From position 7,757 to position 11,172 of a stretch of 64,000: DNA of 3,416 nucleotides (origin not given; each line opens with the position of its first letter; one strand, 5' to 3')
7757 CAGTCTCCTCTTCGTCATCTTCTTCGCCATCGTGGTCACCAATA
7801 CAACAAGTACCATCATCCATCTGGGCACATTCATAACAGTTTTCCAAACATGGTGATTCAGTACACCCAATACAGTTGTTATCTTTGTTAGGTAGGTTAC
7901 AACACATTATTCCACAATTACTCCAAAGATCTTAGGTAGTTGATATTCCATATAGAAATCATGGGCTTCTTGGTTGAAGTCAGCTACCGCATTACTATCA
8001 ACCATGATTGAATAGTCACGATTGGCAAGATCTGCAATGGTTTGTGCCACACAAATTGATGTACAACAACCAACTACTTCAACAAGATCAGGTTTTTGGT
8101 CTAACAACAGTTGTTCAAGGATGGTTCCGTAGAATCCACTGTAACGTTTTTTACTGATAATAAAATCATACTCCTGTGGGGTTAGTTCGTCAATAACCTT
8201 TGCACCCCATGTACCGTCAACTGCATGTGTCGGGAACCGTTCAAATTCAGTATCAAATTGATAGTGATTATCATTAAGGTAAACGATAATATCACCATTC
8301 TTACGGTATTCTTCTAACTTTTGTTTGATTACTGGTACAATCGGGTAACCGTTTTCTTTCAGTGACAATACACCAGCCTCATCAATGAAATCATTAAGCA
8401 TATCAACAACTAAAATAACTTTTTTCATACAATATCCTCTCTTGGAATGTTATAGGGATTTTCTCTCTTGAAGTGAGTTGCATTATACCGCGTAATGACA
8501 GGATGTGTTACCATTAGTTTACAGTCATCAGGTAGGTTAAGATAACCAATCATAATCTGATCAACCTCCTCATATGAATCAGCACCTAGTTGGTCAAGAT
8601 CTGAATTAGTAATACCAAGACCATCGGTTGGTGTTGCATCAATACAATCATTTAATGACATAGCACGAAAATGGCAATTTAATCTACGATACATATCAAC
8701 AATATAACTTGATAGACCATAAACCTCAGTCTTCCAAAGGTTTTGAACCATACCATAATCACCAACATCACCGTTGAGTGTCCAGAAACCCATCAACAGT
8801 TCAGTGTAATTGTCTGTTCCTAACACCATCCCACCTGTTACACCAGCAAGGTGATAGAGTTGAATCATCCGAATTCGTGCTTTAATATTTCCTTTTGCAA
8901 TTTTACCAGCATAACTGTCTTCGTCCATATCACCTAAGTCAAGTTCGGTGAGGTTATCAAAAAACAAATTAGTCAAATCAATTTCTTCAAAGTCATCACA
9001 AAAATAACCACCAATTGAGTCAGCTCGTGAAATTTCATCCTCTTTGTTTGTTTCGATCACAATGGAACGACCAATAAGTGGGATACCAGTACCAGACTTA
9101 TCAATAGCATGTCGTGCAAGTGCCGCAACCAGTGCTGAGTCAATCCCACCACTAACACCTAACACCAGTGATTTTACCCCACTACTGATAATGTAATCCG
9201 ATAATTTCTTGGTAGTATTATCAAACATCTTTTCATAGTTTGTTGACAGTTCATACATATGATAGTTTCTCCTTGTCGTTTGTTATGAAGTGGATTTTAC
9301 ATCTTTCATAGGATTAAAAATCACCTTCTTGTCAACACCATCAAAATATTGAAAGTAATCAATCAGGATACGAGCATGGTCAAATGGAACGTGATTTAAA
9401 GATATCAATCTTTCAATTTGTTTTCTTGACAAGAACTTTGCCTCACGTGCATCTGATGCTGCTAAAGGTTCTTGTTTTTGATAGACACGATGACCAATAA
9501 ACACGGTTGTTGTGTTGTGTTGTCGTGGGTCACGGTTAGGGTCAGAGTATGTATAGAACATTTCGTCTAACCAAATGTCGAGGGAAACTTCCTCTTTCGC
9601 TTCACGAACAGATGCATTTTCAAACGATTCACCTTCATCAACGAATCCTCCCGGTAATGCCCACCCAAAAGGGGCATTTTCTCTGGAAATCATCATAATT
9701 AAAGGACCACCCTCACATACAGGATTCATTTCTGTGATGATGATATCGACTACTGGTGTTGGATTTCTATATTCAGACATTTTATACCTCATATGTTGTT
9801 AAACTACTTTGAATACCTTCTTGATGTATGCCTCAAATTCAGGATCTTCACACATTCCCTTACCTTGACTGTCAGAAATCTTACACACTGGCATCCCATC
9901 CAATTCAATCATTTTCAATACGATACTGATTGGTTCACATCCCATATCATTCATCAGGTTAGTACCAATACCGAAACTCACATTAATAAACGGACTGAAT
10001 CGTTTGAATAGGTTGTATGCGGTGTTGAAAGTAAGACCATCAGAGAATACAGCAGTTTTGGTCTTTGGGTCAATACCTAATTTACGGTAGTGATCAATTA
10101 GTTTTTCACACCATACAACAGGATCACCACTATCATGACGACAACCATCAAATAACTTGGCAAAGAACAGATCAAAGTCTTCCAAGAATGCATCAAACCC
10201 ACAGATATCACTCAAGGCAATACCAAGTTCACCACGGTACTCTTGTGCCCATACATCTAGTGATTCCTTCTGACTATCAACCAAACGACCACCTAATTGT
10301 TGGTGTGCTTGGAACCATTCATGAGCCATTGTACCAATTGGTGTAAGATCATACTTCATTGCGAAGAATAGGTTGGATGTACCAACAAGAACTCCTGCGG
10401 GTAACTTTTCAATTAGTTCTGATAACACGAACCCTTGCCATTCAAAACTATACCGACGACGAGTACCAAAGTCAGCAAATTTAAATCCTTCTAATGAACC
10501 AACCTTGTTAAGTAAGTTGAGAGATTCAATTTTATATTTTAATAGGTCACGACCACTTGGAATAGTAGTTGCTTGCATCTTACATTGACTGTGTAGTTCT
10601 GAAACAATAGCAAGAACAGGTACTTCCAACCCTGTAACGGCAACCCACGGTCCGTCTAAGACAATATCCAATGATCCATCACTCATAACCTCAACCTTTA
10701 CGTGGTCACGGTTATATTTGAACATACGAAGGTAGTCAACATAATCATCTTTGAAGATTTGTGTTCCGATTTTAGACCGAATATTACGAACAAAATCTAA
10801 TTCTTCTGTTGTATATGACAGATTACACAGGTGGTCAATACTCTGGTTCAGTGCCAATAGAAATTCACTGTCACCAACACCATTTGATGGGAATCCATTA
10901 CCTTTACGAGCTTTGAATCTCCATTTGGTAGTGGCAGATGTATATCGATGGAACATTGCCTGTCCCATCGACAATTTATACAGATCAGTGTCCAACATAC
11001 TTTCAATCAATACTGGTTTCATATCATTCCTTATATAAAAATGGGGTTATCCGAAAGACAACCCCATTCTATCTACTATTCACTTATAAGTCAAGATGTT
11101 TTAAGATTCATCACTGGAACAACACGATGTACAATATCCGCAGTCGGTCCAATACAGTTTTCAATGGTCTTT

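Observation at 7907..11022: Deamidating NAD+ salvage operon (pncB-Nudix-nadE-pncA), a candidate third phage NAD-reconstitution route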

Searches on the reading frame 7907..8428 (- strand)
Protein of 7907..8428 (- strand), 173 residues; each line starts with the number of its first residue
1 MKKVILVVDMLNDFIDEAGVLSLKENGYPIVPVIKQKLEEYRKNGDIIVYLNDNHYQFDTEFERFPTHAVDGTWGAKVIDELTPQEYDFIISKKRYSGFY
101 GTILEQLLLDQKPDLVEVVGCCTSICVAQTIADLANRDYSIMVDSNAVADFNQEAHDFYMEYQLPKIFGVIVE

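Call 3: search_protein_families(library=pfam, proteins=[window:7907-8428:-], max_evalue=0.01)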
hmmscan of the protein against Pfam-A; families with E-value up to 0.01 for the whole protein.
window:7907-8428:- (173 aa): 1 family
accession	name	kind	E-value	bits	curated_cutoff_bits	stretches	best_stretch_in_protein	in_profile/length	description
PF00857.26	Isochorismatase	-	5e-36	124.8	27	1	4-161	2-161/175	Isochorismatase domain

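Call 4: search_protein_families(library=ncbifam, proteins=[window:7907-8428:-], max_evalue=0.01)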
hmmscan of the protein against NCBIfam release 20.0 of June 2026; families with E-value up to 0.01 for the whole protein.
window:7907-8428:- (173 aa): 4 families
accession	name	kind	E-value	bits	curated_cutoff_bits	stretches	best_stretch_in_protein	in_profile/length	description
TIGR03614.1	RutB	equivalog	7.6e-15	55.1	377.95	1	71-169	109-207/226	pyrimidine utilization protein B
NF050097.1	BiurAmidohydBiuH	equivalog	2.2e-10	40.4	370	1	71-157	109-195/221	biuret amidohydrolase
NF008517.0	PRK11440.1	equivalog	1e-06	28.8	195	1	67-168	76-176/188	hydrolase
NF008623.0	PRK11609.1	equivalog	1.4e-06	28.3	174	0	65-156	83-186/213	bifunctional nicotinamidase/pyrazinamidase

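Call 16: search_solved_structures(query=window:7907-8428:-, max_evalue=0.001, show_alignments=2)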
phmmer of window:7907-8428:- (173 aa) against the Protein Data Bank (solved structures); distinct sequences matched with E-value up to 0.001: 42.
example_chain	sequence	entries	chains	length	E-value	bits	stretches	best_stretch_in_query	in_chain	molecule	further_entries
3eef_A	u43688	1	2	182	2.6e-27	99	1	1-150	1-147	N-carbamoylsarcosine amidase related protein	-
3hb7_A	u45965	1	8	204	2.6e-27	99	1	2-160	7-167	Isochorismatase hydrolase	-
5zn8_A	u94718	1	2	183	7.6e-24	87.7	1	1-162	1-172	Isochorismatase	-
6a8l_A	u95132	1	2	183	1e-23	87.3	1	1-162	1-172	Isochorismatase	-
6kua_A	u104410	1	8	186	1.1e-21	80.7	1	3-161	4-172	Cysteine hydrolase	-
3s2s_A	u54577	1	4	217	3.4e-18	69.3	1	1-169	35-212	Putative pyrazinamidase/nicotinamidase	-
3irv_A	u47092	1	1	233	2.3e-12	50.3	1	3-151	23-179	CYSTEINE HYDROLASE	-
3o90_A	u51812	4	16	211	2.8e-12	50.1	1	1-161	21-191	nicotinamidase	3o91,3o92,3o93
1ilw_A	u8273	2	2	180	3.3e-12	49.8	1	3-159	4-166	180 aa long hypothetical Pyrazinamidase/nicotinamidase | 180aa long hypothetical Pyrazinamidase/Nicotinamidase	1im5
3o94_A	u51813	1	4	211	7.1e-11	45.5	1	1-161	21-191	nicotinamidase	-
6xix_A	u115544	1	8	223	1.4e-10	44.5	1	70-161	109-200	Cysteine hydrolase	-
3kl2_A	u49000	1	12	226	2.4e-10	43.8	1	70-166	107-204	Putative isochorismatase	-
8bkd_A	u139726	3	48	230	3.7e-10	43.2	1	71-143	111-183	Ureidoacrylate amidohydrolase RutB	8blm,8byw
8bln_A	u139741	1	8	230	1.2e-09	41.5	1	71-143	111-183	Ureidoacrylate amidohydrolase RutB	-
6xj4_A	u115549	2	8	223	3.7e-09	39.9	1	70-161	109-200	Cysteine hydrolase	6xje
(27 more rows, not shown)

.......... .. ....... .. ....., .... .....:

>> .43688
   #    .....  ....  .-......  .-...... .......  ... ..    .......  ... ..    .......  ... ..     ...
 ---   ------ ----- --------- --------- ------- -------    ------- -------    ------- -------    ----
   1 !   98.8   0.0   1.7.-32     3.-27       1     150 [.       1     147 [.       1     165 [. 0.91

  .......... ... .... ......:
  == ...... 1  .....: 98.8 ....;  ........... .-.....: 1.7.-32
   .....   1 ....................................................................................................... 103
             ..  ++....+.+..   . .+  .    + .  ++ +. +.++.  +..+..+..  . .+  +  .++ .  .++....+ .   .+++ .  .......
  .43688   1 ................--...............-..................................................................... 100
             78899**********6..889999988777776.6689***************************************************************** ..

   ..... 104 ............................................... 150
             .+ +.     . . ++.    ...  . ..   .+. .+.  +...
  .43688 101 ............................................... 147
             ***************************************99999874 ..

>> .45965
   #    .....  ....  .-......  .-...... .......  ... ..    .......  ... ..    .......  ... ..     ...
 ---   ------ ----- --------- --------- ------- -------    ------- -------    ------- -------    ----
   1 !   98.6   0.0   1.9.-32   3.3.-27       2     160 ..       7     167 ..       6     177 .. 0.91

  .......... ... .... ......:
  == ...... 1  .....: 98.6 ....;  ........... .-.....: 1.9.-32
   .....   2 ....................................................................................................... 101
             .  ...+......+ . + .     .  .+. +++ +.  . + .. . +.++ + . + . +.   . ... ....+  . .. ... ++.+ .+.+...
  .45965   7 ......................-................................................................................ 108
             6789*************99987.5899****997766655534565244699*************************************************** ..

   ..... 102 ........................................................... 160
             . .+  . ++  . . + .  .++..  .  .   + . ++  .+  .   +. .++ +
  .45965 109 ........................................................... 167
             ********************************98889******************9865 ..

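Call 44: search_protein_families(library=phrogs, proteins=[window:7907-8428:-], max_evalue=0.001)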
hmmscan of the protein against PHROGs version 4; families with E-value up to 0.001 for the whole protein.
window:7907-8428:- (173 aa): 2 families
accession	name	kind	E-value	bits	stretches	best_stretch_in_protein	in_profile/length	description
phrog_19305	-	unknown function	2.2e-27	97.3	1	2-156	3-182/199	-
phrog_19499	-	unknown function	0.00017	22.9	1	85-168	16-99/111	-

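Call 47: find_homologous_proteins(query=window:7907-8428:-, max_evalue=0.00001)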
Query window:7907-8428:- (173 aa): 448 proteins with E <= 0.00001 among 492 candidates; the best 120 are listed.
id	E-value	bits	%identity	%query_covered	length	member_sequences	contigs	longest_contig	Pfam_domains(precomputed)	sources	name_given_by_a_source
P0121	2.3e-111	387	100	100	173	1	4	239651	PF00857.27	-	-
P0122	2.1e-69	251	68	98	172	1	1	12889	PF00857.27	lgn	-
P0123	2.3e-68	247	65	97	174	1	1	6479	PF00857.27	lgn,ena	-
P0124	5.8e-68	246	62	99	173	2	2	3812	PF00857.27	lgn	-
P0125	3.5e-66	240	66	97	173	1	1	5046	PF00857.27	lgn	-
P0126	2.2e-65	238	64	99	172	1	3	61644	PF00857.27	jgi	jgi:nicotinamidase-related amidase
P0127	4.7e-65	237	66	97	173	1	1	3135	PF00857.27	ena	-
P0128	6.3e-64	233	64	97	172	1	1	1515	PF00857.27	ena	-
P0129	3.9e-63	230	61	99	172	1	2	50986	PF00857.27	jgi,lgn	jgi:nicotinamidase-related amidase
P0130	4.6e-63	230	66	97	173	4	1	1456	PF00857.27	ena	-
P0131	7.6e-62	226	61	98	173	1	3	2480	PF00857.27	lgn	-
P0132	5.1e-61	223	60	97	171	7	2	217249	PF00857.27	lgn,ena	-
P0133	7.3e-61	223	59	99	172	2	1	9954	PF00857.27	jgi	jgi:nicotinamidase-related amidase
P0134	1.8e-57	212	59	98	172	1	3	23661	PF00857.27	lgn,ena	-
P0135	1.1e-56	209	58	99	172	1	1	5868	PF00857.27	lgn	-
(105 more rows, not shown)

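Call 70: search_dna_similar(query=window:7907-8428:-, collection=phages, mode=protein, max_rows=40)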
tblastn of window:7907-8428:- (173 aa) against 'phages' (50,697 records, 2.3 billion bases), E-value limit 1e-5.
Records with a match: 17; places in all: 17; records where one place covers at least 80% of the query: 13.
Best place of each record, by identity: <60% 17.
By first word of the organism name: Staphylococcus 4; Bacteriophage 4; Enterococcus 2; Bacillus 2; Listeria 2; Acinetobacter 1; Escherichia 1; Salmonella 1.
By host as written in the record: - 6; Staphylococcus aureus 4; Bacillus megaterium str. ATCC 43725 2; Listeria monocytogenes 2; Enterococcus faecalis 1; Escherichia coli O157:H7 ATCC 43895 1; Salmonella enterica subsp. enterica serovar Kentucky 1.
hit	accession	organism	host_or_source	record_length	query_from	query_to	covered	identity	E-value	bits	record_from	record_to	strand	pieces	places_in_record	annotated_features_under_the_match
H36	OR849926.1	Staphylococcus phage SA 1298 Kay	Staphylococcus aureus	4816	3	162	92%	33.5%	2e-19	90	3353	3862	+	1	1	record has no annotation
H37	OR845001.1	Staphylococcus phage SA 1306 Kay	Staphylococcus aureus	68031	3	162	92%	33.5%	2e-19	90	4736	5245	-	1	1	record has no annotation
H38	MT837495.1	Bacteriophage sp.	human fecal samples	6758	3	157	90%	33.9%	4e-15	77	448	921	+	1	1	record has no annotation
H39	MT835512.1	Bacteriophage sp.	human fecal samples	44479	3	157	90%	31.7%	1e-11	68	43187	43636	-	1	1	record has no annotation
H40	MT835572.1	Bacteriophage sp.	human fecal samples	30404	1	161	93%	30.4%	4e-6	51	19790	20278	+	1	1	record has no annotation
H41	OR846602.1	Enterococcus phage Efs 1-1-1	Enterococcus faecalis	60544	3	162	92%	30.6%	7e-18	86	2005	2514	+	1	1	record has no annotation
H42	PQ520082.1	Enterococcus phage IME_EF3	-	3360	3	162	92%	30.0%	3e-17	84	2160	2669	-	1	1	record has no annotation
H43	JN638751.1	Bacillus phage G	Bacillus megaterium str. ATCC 43725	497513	3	164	94%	29.6%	2e-16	81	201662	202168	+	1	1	275: gp275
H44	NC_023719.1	Bacillus phage G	Bacillus megaterium str. ATCC 43725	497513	3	164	94%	29.6%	2e-16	81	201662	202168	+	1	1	275: gp275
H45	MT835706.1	Bacteriophage sp.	human fecal samples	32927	3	161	92%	28.6%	5e-6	51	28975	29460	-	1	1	record has no annotation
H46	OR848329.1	Listeria phage LM 4-14-1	Listeria monocytogenes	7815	4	162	92%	28.4%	2e-12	70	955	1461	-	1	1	record has no annotation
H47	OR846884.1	Listeria phage LM 4-11-1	Listeria monocytogenes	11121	4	162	92%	28.4%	2e-12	70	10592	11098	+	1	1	record has no annotation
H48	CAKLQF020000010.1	Acinetobacter phage MD-2021a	not known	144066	2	162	93%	26.3%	1e-5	50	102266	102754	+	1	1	entB_1: isochorismatase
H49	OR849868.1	Staphylococcus phage SA 1298 Kay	Staphylococcus aureus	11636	77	166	52%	34.4%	2e-7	55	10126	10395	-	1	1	record has no annotation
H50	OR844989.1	Staphylococcus phage SA 1306 Kay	Staphylococcus aureus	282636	77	166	52%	34.4%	2e-7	55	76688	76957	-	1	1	record has no annotation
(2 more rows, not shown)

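Call 71: predict_structure(alignment_id=A3)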
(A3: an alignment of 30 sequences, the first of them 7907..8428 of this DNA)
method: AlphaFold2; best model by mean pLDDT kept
length: 173 residues; sequences in the alignment: 30
mean_pLDDT: 92.9   pTM: 0.89
mean pLDDT of the five models: 92.9, 89.6, 87.6, 85.1, 83.5
residues with pLDDT >= 90: 146; 70-90: 23; 50-70: 4; < 50: 0
segments of 3 or more residues with pLDDT < 50: none
pLDDT, mean of each block of 10 residues (from residue 1): 95 92 90 98 97 93 92 94 95 72 91 97 91 91 96 95 96 97
secondary structure, 60 per line:
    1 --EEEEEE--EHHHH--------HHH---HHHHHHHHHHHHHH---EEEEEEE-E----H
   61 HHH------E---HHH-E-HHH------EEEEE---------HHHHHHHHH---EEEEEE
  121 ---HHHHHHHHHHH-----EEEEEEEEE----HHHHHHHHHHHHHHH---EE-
elements in order: E3-8 H12-15 H30-43 E47-53 H60-63 E89-93 H103-111 E115-120 H124-134 E140-148 H153-167

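Call 75: fold_search(model_id=the predicted structure, library=pdb)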
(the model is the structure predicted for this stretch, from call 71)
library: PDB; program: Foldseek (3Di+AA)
matches with E <= 10: 500; with E <= 0.001: 139
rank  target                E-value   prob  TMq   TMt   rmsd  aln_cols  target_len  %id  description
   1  6a8l_A                2.1e-15  1.00  0.91  0.86   2.1       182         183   32  Crystal structure of nicotinamidase/ pyrazinamidase PncA from Bacillus subtilis (released 2018-08-01)
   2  5zn8_B                2.9e-15  1.00  0.90  0.86   2.3       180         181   33  Crystal structure of nicotinamidase PncA from Bacillus subtilis (released 2018-04-25)
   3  3eef_A                4.8e-15  1.00  0.83  0.83   2.5       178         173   34  Crystal structure of N-carbamoylsarcosine amidase from thermoplasma acidophilum (released 2008-09-16)
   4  5zn8_A                1.2e-14  1.00  0.90  0.86   2.3       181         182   32  Crystal structure of nicotinamidase PncA from Bacillus subtilis (released 2018-04-25)
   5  3s2s_D                3.4e-14  1.00  0.90  0.87   2.2       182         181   30  The crystal structure of pyrazinamidase/nicotinamidase from streptococcus mutans UA159 (released 2012-05-16)
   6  3hb7_F                5.0e-14  1.00  0.87  0.83   2.2       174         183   36  The Crystal Structure of an Isochorismatase-like Hydrolase from Alkaliphilus metalliredigens to 2.3A (released 2009-07-07)
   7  3hb7_G                1.4e-13  1.00  0.88  0.84   2.1       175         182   35  The Crystal Structure of an Isochorismatase-like Hydrolase from Alkaliphilus metalliredigens to 2.3A (released 2009-07-07)
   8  3hb7_A                1.6e-13  1.00  0.85  0.78   2.7       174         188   36  The Crystal Structure of an Isochorismatase-like Hydrolase from Alkaliphilus metalliredigens to 2.3A (released 2009-07-07)
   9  3s2s_A                2.0e-13  1.00  0.90  0.86   2.1       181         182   30  The crystal structure of pyrazinamidase/nicotinamidase from streptococcus mutans UA159 (released 2012-05-16)
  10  3hb7_H                5.2e-13  1.00  0.84  0.84   2.2       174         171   33  The Crystal Structure of an Isochorismatase-like Hydrolase from Alkaliphilus metalliredigens to 2.3A (released 2009-07-07)
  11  3hb7_D                7.6e-13  1.00  0.84  0.81   2.2       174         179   34  The Crystal Structure of an Isochorismatase-like Hydrolase from Alkaliphilus metalliredigens to 2.3A (released 2009-07-07)
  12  3o90_A                1.2e-12  1.00  0.88  0.82   2.6       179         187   27  High resolution crystal structures of Streptococcus pneumoniae nicotinamidase with trapped intermediates provide insig (released 2011-01-12)
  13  3hb7_C                1.4e-12  1.00  0.85  0.83   2.3       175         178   34  The Crystal Structure of an Isochorismatase-like Hydrolase from Alkaliphilus metalliredigens to 2.3A (released 2009-07-07)
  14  3hb7_E                1.4e-12  1.00  0.83  0.76   2.3       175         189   33  The Crystal Structure of an Isochorismatase-like Hydrolase from Alkaliphilus metalliredigens to 2.3A (released 2009-07-07)
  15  3o90_B                1.5e-12  1.00  0.90  0.83   2.1       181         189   27  High resolution crystal structures of Streptococcus pneumoniae nicotinamidase with trapped intermediates provide insig (released 2011-01-12)
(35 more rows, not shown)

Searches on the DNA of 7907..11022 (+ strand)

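Call 5: search_dna_similar(query=window:7907-11022:+, collection=phages, mode=near, max_rows=25)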
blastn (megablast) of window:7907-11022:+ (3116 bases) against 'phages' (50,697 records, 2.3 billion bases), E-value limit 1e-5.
No match.
